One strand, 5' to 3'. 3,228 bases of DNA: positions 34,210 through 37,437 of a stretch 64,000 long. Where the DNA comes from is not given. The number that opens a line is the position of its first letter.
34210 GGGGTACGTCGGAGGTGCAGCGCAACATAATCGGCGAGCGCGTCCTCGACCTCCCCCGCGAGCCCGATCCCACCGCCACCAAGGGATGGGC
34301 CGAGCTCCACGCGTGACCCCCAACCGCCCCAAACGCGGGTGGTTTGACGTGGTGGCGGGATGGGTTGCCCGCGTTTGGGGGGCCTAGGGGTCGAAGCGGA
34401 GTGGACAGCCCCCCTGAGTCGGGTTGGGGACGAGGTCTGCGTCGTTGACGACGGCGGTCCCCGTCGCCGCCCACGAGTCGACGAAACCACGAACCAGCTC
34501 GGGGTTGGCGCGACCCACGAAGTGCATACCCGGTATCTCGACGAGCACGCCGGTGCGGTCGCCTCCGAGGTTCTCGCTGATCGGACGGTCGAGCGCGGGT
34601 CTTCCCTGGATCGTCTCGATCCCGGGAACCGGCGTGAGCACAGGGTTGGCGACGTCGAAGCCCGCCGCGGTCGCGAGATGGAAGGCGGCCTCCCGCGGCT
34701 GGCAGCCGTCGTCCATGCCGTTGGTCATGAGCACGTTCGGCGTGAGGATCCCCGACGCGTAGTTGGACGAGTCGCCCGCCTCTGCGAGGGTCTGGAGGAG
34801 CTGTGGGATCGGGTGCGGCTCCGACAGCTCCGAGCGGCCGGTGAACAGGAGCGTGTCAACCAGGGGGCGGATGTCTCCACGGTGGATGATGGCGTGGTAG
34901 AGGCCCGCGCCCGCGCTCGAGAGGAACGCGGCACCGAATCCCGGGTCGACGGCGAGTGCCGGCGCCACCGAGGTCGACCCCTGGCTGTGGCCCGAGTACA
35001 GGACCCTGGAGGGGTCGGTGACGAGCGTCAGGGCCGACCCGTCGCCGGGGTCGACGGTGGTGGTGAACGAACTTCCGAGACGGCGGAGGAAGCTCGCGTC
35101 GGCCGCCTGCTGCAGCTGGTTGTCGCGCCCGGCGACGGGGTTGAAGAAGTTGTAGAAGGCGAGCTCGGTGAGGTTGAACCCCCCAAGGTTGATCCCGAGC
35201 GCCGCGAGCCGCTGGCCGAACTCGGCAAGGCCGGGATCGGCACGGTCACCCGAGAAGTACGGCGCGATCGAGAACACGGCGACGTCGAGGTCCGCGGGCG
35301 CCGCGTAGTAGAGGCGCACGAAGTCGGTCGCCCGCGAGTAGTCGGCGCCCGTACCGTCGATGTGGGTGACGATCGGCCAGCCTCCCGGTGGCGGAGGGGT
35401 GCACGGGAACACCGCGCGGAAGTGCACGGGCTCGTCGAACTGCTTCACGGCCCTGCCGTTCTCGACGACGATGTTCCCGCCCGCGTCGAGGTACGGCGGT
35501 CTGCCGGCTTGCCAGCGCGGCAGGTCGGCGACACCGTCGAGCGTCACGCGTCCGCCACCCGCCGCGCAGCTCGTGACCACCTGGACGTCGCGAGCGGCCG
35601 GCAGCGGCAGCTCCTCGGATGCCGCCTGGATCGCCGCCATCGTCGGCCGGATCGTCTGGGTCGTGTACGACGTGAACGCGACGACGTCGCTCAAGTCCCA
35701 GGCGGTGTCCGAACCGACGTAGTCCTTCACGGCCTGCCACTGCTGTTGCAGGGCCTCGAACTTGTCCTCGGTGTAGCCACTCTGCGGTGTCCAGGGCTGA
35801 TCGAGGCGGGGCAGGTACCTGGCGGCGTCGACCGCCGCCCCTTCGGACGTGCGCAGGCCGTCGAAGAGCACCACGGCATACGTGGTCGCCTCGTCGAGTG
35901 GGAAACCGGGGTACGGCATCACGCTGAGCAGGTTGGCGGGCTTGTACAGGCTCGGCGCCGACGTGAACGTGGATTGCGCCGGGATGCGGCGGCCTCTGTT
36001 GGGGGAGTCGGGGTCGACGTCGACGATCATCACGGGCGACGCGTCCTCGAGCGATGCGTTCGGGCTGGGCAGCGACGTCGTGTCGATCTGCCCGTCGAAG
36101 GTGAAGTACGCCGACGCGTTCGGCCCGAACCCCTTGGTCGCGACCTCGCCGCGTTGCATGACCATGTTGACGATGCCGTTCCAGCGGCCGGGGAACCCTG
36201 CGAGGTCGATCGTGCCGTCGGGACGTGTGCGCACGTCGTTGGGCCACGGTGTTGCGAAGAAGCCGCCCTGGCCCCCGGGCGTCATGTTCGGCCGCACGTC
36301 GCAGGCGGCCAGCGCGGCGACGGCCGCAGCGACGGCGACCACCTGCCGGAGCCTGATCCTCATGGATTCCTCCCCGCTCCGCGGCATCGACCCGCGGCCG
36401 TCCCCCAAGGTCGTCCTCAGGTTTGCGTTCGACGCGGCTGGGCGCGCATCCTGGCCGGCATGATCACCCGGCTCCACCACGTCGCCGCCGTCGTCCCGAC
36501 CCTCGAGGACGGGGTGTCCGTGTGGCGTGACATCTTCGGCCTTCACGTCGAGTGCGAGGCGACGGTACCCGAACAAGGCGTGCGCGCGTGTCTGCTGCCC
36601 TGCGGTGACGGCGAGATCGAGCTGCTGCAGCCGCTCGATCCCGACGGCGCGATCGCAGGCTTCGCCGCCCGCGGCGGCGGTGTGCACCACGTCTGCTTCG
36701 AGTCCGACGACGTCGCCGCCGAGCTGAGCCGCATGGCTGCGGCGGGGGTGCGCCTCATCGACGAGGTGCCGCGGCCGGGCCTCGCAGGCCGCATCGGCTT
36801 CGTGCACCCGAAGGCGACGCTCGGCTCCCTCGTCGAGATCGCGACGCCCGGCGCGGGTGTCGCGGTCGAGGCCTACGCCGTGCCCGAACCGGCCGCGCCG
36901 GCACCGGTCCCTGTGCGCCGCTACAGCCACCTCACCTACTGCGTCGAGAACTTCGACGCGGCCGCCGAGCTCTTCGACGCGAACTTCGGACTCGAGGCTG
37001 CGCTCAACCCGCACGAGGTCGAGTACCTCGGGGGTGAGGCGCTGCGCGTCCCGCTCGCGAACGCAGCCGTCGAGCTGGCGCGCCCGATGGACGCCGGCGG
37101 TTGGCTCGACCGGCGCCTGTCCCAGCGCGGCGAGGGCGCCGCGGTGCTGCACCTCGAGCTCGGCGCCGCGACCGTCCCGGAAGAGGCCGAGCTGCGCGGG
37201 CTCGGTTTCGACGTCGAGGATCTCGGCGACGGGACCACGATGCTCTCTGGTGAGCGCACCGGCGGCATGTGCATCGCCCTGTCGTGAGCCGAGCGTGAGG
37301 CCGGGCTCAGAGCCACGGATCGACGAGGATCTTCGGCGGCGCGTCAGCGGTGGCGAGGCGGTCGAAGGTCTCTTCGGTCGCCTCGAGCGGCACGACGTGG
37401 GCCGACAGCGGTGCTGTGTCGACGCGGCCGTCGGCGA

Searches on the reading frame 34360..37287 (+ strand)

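Call 26: search_protein_families(library=pfam, proteins=[window:34360-37287:+], max_evalue=0.01)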
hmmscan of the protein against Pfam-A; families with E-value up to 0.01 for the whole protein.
window:34360-37287:+ (975 aa): 3 families
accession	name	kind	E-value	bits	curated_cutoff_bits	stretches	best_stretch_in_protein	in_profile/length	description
PF13669.12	Glyoxalase_4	-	1.2e-23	83.8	27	1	706-811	1-105/109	Glyoxalase/Bleomycin resistance protein/Dioxygenase superfamily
PF00903.31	Glyoxalase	-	2.2e-17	64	20.6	1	704-818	1-112/121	Glyoxalase/Bleomycin resistance protein/Dioxygenase superfamily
PF13468.12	Glyoxalase_3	-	1.1e-09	39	25.1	1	705-798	1-101/176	Glyoxalase-like domain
